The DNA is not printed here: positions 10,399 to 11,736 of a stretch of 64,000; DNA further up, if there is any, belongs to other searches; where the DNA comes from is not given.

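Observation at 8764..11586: Fic (AMPylator) gene translationally abutting an ATP-dependent DNA ligase gene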

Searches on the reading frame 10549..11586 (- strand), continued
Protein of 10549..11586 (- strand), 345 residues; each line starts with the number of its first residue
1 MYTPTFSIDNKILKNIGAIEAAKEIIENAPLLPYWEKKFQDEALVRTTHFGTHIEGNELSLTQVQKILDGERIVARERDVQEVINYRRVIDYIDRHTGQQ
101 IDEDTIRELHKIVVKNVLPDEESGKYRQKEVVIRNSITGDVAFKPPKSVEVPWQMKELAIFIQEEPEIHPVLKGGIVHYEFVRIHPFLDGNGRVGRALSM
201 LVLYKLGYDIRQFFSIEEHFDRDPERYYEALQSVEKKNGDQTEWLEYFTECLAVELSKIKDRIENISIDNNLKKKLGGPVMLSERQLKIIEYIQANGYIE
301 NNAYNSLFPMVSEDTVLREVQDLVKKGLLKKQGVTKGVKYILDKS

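Call 22: search_protein_representatives(protein=window:10549-11586:-)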
Query: 345 residues. Proteins with E-value up to 0.001 (for the whole library): 16859; up to 1e-10: 5113; up to 1e-30: 242. The best 150 are listed.
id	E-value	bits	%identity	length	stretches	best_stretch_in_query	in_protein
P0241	2.3e-100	352.3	49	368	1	1-342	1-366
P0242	2.2e-99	349.1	49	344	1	2-342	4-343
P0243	2.9e-97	342.1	50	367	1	1-342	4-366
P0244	1.5e-94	333.2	50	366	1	6-344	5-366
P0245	9.9e-92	324.0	49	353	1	1-344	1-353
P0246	1.6e-83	297.0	42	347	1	1-341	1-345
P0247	3.5e-82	292.6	43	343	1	2-342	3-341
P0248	1.5e-79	283.9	39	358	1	1-342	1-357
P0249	4.7e-78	279.0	51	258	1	89-342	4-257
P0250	2.3e-76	273.4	42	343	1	1-342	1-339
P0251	6.9e-76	271.9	43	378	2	102-340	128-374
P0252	5.4e-75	268.9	41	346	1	1-340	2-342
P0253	6.7e-75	268.6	47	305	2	1-193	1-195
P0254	9.9e-74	264.8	38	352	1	2-341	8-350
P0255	7.4e-73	261.9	41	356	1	1-342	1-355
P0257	1.1e-70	254.7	43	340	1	1-344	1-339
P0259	7.6e-70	252.0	41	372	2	68-340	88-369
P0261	4.7e-69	249.4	38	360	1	1-341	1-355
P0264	9.1e-68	245.2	40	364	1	1-342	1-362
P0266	1.3e-64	234.9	37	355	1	1-342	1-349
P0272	6.0e-61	222.8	35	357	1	1-344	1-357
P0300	2.3e-47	178.1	34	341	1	1-338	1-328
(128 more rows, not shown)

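Call 23: list_cluster_members(proteins=[P0241, P0242, P0243, P0245, P0246, P0247, P0248, P0250, P0252, P0254])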
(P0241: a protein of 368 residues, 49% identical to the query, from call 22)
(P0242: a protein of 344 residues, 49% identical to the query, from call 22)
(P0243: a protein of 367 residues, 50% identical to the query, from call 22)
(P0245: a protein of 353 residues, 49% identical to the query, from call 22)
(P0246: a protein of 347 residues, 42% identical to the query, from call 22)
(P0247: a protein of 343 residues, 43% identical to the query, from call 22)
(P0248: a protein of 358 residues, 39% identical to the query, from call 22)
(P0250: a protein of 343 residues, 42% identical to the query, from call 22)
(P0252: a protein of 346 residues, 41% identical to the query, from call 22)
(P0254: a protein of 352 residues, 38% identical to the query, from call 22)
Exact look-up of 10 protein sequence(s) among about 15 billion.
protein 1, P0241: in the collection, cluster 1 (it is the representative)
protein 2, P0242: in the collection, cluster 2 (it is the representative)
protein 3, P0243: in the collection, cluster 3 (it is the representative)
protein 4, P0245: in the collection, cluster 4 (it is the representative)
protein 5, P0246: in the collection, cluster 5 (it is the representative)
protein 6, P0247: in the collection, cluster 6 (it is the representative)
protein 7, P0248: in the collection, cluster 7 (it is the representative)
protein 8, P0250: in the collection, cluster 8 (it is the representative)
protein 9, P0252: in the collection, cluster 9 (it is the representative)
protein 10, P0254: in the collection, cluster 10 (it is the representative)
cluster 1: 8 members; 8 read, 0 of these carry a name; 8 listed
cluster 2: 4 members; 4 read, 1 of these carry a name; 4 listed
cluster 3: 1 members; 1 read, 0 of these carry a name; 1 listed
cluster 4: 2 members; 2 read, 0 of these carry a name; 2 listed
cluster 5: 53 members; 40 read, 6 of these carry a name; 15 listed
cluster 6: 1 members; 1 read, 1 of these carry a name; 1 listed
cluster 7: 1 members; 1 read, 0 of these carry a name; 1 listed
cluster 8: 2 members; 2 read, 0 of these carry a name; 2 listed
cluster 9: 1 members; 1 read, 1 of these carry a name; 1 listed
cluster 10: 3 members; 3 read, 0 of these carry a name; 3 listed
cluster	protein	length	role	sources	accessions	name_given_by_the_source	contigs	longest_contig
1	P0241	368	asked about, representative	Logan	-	-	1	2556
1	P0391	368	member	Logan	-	-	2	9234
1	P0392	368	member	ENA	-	-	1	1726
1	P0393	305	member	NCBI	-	-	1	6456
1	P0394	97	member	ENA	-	-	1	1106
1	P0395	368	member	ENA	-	-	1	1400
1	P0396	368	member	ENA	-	-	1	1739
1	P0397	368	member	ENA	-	-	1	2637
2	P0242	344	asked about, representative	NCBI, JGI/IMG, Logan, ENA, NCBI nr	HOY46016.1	MAG TPA: Fic family protein [Candidatus Dojkabacteria bacterium] | Fic family protein | Fic family protein [Candidatus Dojkabacteria bacterium]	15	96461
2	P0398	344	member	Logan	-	-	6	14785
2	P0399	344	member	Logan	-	-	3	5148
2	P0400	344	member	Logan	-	-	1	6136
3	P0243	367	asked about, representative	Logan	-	-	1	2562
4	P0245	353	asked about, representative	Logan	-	-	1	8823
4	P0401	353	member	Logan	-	-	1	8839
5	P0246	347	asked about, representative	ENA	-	-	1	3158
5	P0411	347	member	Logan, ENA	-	-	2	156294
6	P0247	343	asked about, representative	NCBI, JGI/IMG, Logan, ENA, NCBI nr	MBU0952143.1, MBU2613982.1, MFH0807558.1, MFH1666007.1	MAG: Fic family protein [Elusimicrobia bacterium] | Fic family protein [Elusimicrobiota bacterium]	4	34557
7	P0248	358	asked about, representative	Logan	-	-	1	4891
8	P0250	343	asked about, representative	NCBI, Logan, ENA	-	-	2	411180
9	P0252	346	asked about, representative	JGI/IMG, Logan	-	Fic family protein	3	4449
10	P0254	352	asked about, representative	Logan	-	-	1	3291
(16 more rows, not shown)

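Call 24: find_encoding_contigs(protein=P0242, flank=6000, max_places=3)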
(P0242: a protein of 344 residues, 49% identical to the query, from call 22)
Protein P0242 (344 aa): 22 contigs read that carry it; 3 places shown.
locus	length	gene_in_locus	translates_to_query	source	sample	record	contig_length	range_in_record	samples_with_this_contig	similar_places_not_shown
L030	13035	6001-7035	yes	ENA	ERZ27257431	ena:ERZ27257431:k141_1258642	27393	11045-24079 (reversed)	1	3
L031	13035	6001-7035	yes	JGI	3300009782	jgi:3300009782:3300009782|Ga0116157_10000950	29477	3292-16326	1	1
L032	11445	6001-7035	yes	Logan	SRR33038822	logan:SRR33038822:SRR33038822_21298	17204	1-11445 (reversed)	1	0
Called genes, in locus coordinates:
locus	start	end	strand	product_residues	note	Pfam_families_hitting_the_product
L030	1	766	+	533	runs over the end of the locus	-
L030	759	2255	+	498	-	-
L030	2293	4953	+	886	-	PF02739:5_3_exonuc_N, PF01367:5_3_exonuc, PF00476:DNA_pol_A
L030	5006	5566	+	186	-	-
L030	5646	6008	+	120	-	PF08220:HTH_DeoR (weak)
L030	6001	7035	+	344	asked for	PF02661:Fic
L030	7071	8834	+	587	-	PF04675:DNA_ligase_A_N, PF01068:DNA_ligase_A_M, PF04679:DNA_ligase_A_C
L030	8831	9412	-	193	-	-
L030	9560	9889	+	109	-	PF09685:MamF_MmsF (weak)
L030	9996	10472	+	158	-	-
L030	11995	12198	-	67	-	-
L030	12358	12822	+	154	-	-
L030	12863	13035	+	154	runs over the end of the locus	-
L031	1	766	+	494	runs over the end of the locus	-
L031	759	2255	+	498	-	-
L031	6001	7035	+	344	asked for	PF02661:Fic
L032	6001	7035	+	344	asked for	PF02661:Fic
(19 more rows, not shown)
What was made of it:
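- Dojkabacteria: PolA-x-HTH-Fic-Lig (call 24).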

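Call 25: find_encoding_contigs(protein=P0247, flank=6000, max_places=2)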
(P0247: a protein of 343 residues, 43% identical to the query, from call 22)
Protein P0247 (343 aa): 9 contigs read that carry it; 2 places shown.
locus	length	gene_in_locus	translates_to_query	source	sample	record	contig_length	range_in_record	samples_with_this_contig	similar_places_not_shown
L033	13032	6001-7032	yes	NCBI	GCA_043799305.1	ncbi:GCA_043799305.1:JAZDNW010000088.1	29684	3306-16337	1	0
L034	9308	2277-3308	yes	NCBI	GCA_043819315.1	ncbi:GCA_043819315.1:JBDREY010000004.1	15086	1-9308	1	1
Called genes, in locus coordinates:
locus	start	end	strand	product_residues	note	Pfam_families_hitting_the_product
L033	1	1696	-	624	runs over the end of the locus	PF00361:Proton_antipo_M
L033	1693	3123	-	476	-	PF00662:Proton_antipo_N, PF00361:Proton_antipo_M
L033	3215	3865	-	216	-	PF06452:CBM9_1 (weak), PF16011:CBM9_2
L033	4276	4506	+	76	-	-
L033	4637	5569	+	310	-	PF02661:Fic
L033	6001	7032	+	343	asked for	PF02661:Fic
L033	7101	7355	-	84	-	PF05016:ParE_toxin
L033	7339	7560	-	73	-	PF01402:RHH_1 (weak)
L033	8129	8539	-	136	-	PF13470:PIN_3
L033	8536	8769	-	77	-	-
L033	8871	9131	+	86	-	-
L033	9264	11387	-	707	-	PF12437:GSIII_N, PF00120:Gln-synt_C, PF18318:Gln-synt_C-ter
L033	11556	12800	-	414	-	PF03435:Sacchrp_dh_NADP, PF16653:Sacchrp_dh_C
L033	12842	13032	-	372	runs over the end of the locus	PF02784:Orn_Arg_deC_N (weak)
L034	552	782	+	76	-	-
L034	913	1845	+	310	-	PF02661:Fic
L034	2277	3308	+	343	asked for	PF02661:Fic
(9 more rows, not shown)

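Call 26: find_encoding_contigs(protein=P0411, flank=6000, max_places=2)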
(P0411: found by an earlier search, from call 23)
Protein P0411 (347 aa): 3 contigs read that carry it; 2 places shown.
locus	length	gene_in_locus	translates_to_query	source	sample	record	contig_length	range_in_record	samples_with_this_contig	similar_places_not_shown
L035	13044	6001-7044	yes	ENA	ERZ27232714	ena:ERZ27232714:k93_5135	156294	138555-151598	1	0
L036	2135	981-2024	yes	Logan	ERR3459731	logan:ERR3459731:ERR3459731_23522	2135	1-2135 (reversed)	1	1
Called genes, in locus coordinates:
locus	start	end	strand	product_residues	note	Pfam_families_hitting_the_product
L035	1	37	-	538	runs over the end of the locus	PF01555:N6_N4_Mtase, PF08241:Methyltransf_11 (faint), PF01555:N6_N4_Mtase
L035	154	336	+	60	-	PF08279:HTH_11 (weak), PF24033:DUF7342 (weak), PF01978:TrmB (weak), PF02082:Rrf2 (weak)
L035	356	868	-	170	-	PF00583:Acetyltransf_1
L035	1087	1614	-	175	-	PF04068:Fer4_RLI, PF04034:Ribo_biogen_C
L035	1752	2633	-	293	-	-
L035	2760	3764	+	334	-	PF02423:OCD_Mu_crystall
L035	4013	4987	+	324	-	-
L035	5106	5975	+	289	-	PF00892:EamA, PF03151:TPT (faint), PF00892:EamA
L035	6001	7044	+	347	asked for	PF02661:Fic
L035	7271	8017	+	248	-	PF00590:TP_methylase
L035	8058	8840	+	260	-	PF02602:HEM4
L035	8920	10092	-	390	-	PF01979:Amidohydro_1, PF07969:Amidohydro_3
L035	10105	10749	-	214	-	PF02310:B12-binding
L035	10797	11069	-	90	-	-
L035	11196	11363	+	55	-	-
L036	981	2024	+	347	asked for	PF02661:Fic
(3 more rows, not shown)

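Call 27: find_encoding_contigs(protein=P0250, flank=6000, max_places=2)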
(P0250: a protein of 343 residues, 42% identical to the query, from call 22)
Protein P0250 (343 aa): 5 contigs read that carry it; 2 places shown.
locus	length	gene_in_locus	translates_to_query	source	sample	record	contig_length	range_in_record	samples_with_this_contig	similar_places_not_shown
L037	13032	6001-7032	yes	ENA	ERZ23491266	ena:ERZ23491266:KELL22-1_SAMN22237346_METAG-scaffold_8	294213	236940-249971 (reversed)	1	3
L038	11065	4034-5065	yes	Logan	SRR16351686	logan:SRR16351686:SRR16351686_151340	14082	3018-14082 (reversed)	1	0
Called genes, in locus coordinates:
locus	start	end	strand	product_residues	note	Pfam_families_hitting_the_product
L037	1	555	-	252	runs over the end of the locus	PF01261:AP_endonuc_2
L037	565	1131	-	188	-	PF05685:Uma2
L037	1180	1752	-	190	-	PF05685:Uma2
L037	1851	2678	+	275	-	PF01381:HTH_3 (weak), PF00753:Lactamase_B, PF12706:Lactamase_B_2 (faint)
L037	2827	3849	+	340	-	PF19300:BPD_transp_1_N, PF00528:BPD_transp_1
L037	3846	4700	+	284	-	PF12911:OppC_N, PF00528:BPD_transp_1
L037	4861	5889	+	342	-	PF02661:Fic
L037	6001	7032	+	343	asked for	PF02661:Fic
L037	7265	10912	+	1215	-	PF02384:N6_Mtase (faint), PF20473:MmeI_Mtase, PF07669:Eco57I, PF22837:M_Eco57I_C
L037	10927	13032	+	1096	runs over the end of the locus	PF13091:PLDc_2, PF00176:SNF2-rel_dom (faint), PF00271:Helicase_C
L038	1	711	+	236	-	?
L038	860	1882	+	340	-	PF19300:BPD_transp_1_N, PF00528:BPD_transp_1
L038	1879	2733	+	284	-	PF12911:OppC_N, PF00528:BPD_transp_1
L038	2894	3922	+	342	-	PF02661:Fic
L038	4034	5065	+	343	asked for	PF02661:Fic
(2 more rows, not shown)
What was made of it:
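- Non-CPR relatives at 42-43% identity lie in TA, RM or defence contexts, often as tandem Fic genes (calls 25, 27).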

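Call 29: list_cluster_members(proteins=[P0259, P0251, P0257, P0261, P0266, P0255, P0264, P0244, P0272, P0300])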
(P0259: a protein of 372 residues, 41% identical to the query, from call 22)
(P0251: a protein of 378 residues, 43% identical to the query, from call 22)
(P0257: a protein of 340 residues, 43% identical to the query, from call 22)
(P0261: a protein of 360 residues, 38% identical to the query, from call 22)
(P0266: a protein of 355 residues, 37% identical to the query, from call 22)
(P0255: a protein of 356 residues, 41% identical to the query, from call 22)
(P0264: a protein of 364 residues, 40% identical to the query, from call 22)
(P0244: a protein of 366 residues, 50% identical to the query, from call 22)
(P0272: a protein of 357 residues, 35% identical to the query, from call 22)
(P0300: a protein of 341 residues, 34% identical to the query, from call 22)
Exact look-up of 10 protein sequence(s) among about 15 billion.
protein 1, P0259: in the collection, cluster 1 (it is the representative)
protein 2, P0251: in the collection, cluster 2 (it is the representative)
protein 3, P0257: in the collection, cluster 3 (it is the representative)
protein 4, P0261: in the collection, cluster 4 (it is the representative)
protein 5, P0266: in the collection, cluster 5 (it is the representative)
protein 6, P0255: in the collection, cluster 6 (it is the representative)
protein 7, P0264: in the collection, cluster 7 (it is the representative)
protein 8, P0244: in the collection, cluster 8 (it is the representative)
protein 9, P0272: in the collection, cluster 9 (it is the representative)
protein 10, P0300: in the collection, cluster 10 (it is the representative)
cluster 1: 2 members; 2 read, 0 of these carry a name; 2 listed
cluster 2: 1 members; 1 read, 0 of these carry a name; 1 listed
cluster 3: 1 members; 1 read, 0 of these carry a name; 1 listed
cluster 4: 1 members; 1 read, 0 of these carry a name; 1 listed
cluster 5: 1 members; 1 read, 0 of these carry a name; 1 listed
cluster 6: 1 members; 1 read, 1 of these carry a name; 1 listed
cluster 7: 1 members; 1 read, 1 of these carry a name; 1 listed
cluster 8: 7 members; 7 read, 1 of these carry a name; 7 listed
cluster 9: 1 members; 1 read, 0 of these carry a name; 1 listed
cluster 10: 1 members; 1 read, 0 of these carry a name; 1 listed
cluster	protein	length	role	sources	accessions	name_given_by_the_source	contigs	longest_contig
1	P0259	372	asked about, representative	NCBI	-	-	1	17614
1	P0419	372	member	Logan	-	-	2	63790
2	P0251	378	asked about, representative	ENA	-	-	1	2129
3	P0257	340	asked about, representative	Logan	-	-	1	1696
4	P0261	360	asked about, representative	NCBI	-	-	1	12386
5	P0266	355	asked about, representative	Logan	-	-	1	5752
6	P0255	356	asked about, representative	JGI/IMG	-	Fic family protein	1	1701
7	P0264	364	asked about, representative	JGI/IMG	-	Fic family protein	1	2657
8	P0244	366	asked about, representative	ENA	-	-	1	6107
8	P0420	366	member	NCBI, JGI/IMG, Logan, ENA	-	Fic family protein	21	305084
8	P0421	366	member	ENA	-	-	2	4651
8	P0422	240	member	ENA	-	-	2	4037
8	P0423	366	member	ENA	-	-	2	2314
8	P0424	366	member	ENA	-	-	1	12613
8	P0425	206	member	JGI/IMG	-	-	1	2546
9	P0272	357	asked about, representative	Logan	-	-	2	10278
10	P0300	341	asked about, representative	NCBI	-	-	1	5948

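Call 30: find_encoding_contigs(protein=P0419, flank=6000, max_places=1)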
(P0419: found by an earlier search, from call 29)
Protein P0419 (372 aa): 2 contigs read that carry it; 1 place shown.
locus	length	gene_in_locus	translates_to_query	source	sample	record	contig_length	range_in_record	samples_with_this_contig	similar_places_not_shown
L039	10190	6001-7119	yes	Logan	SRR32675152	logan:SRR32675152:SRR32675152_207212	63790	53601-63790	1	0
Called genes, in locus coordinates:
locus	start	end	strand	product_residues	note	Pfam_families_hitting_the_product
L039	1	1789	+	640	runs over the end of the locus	PF00580:UvrD-helicase, PF13245:AAA_19, PF13604:AAA_30 (faint), PF01443:Viral_helicase1 (faint), PF13361:UvrD_C, PF13538:UvrD_C_2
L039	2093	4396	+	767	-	PF17854:FtsK_alpha, PF01580:FtsK_SpoIIIE, PF09397:FtsK_gamma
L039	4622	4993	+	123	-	-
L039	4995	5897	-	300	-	PF05050:Methyltransf_21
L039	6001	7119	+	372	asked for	PF02661:Fic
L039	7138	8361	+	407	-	PF13672:PP2C_2 (faint)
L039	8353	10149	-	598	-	PF22745:Nlig-Ia, PF01653:DNA_ligase_aden, PF03120:OB_DNA_ligase, PF12826:HHH_2 (faint), PF14520:HHH_5 (faint), PF00533:BRCT, PF12738:PTCB-BRCT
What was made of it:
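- Another has a PP2C-like gene and a convergent NAD-ligase instead (call 30).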
